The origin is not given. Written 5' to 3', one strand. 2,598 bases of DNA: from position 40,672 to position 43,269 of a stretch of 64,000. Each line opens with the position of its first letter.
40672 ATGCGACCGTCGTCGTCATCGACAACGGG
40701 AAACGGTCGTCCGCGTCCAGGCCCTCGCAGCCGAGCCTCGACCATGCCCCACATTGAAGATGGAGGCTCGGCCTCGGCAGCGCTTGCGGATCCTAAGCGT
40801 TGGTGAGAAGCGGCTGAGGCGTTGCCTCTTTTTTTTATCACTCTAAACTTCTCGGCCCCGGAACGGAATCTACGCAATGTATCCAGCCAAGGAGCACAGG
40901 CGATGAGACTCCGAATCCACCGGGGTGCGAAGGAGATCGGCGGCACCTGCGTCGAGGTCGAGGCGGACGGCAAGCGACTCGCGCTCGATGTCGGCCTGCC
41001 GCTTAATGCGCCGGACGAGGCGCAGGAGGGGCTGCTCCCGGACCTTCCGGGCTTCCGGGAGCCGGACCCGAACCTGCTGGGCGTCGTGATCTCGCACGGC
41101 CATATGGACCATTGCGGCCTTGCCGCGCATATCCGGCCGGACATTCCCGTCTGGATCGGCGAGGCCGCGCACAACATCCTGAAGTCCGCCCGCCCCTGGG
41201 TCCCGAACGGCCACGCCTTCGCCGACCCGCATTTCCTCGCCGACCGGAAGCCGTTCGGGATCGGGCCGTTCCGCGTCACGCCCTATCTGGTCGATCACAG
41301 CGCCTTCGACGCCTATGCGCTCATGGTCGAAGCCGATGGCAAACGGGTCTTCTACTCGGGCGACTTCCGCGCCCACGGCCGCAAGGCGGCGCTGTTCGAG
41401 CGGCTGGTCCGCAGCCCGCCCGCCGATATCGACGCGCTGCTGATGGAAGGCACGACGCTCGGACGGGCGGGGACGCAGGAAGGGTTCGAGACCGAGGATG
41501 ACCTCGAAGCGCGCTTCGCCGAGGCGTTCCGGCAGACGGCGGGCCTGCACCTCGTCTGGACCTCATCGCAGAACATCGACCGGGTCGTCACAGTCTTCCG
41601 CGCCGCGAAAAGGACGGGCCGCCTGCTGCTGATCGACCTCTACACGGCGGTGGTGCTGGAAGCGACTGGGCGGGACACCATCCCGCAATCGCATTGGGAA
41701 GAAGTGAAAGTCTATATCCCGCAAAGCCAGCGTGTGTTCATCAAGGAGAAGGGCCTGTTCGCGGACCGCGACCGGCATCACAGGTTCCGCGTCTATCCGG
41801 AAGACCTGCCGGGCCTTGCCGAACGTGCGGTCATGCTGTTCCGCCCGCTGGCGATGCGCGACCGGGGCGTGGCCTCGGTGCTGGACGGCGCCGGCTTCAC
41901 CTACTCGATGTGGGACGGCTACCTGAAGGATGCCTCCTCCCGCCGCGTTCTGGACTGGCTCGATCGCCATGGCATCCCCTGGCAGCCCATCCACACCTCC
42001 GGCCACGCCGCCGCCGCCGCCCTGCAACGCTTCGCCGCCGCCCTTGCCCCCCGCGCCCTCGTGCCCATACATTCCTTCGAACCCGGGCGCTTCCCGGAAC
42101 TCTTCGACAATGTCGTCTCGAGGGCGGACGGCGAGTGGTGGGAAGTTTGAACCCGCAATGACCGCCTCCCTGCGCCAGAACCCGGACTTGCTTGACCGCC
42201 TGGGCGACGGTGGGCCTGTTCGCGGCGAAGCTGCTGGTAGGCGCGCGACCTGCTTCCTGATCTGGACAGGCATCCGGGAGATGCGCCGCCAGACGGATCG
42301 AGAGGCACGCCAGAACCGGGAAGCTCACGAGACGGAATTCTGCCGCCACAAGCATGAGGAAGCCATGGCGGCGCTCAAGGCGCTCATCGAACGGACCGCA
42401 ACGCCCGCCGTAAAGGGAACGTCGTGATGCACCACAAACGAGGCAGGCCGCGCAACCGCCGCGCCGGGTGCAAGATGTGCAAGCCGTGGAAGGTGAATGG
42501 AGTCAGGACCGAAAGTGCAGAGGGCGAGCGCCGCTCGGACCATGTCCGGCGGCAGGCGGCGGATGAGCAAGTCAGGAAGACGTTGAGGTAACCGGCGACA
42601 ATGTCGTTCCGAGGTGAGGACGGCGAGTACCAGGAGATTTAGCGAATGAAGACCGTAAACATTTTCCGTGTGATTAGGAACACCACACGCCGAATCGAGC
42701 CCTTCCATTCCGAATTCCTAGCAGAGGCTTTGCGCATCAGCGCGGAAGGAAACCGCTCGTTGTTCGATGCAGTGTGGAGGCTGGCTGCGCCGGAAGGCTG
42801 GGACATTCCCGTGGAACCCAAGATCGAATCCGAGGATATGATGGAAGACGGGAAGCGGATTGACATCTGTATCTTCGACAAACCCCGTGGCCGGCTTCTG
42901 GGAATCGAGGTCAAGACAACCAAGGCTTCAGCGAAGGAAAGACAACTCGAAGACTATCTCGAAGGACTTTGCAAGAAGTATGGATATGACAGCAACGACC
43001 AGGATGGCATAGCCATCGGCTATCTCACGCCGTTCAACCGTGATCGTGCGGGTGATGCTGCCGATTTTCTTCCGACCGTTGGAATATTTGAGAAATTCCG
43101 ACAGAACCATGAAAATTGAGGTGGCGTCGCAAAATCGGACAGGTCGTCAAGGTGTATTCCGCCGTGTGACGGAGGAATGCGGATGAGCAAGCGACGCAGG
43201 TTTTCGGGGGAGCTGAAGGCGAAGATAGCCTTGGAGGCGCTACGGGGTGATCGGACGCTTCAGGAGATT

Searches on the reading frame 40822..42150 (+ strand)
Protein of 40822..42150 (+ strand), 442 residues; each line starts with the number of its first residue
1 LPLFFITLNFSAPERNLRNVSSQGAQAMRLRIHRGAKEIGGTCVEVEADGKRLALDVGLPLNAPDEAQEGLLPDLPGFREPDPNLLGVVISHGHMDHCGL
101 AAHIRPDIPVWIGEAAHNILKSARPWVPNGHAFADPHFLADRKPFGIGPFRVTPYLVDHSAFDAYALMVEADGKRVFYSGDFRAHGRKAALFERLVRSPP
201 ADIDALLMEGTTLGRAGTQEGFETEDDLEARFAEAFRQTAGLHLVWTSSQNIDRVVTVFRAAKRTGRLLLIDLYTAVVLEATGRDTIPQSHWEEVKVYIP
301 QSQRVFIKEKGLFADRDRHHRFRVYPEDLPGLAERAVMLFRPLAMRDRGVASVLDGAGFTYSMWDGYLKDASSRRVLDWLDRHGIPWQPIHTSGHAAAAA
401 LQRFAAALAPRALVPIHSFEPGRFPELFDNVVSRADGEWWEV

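Call 32: search_protein_families(library=pfam, proteins=[window:40822-42150:+], max_evalue=0.001)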
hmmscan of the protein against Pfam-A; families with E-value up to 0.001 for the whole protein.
window:40822-42150:+ (442 aa): 2 families
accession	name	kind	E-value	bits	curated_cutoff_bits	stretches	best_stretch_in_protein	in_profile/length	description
PF12706.13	Lactamase_B_2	-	7.7e-12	45.7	27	1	83-211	29-165/200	Beta-lactamase superfamily domain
PF00753.33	Lactamase_B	-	1.9e-08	35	22.7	1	40-184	5-152/196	Metallo-beta-lactamase superfamily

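Call 58: find_encoding_contigs(protein=window:40903-42150:+, flank=10000, max_places=6)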
Protein window:40903-42150:+ (415 aa): no gene with exactly this product is on record in the collection.

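Call 70: search_protein_families(library=padloc, proteins=[window:40822-42150:+], max_evalue=0.001)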
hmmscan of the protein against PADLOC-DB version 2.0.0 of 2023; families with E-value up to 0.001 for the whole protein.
window:40822-42150:+ (442 aa): 0 families

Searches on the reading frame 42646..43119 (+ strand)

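Call 32: search_protein_families(library=pfam, proteins=[window:42646-43119:+], max_evalue=0.001)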
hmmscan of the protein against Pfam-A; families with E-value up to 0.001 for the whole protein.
window:42646-43119:+ (157 aa): 2 families
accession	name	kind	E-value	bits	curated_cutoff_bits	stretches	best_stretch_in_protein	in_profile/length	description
PF14281.12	PDDEXK_4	-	1.8e-09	38.3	22.3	1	4-133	1-134/183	PD-(D/E)XK nuclease superfamily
PF13588.12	HSDR_N_2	-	0.00072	20.1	25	0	54-120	24-90/110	Type I restriction enzyme R protein N terminus (HSDR_N)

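Call 70: search_protein_families(library=padloc, proteins=[window:42646-43119:+], max_evalue=0.001)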
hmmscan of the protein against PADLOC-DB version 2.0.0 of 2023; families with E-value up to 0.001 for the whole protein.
window:42646-43119:+ (157 aa): 2 families
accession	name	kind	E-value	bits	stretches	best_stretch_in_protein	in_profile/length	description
PDLC04983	PDC-S26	-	9.9e-10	36.4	1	5-131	36-154/413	-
PDLC04980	PDC-S26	-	0.00067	17.1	0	52-132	87-158/389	-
